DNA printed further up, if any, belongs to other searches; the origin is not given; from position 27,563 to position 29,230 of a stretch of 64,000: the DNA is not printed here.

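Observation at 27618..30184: IS1380-family IS plus a family of non-autonomous derivatives sharing the TIR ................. and CTAG target duplications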

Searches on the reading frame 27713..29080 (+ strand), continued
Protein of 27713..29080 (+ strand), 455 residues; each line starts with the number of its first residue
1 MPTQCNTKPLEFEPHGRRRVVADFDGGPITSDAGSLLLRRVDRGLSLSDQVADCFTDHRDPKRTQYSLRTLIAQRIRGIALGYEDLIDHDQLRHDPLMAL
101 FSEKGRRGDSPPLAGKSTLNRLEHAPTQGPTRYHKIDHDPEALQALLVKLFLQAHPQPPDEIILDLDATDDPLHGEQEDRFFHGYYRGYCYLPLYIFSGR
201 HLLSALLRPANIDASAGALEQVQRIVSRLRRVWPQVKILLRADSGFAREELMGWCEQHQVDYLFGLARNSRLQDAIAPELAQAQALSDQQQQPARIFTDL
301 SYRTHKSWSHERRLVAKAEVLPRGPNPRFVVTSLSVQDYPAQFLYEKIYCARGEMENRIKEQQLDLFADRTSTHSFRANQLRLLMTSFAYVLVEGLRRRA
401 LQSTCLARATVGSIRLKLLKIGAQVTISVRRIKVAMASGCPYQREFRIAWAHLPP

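Call 78: get_annotated_region(hit=H1, flank=600)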
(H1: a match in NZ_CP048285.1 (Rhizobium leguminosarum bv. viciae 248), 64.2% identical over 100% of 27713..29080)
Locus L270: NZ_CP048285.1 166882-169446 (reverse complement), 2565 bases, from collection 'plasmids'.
description: Rhizobium leguminosarum bv. viciae 248 plasmid pRle248a, complete sequence
organism: Rhizobium leguminosarum bv. viciae 248 (NCBI taxid 936136)
taxonomy: Bacteria; Pseudomonadota; Alphaproteobacteria; Hyphomicrobiales; Rhizobiaceae; Rhizobium; Rhizobium leguminosarum; Rhizobium leguminosarum bv. viciae 248
host: -; source: Fava bean,whole organism,nodules; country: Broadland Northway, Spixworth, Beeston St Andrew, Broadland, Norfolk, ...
typing (MOB-suite, as given by PLSDB): conjugative; replicon rep_cluster_471; relaxase MOBQ; mating-pair formation MPF_T
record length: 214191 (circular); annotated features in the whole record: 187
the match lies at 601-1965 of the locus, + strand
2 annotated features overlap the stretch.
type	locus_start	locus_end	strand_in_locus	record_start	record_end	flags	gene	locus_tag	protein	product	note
CDS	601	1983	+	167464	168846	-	-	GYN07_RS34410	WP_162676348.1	IS1380 family transposase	-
CDS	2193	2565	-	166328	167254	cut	-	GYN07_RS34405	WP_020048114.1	zincin-like metallopeptidase domain-containing protein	-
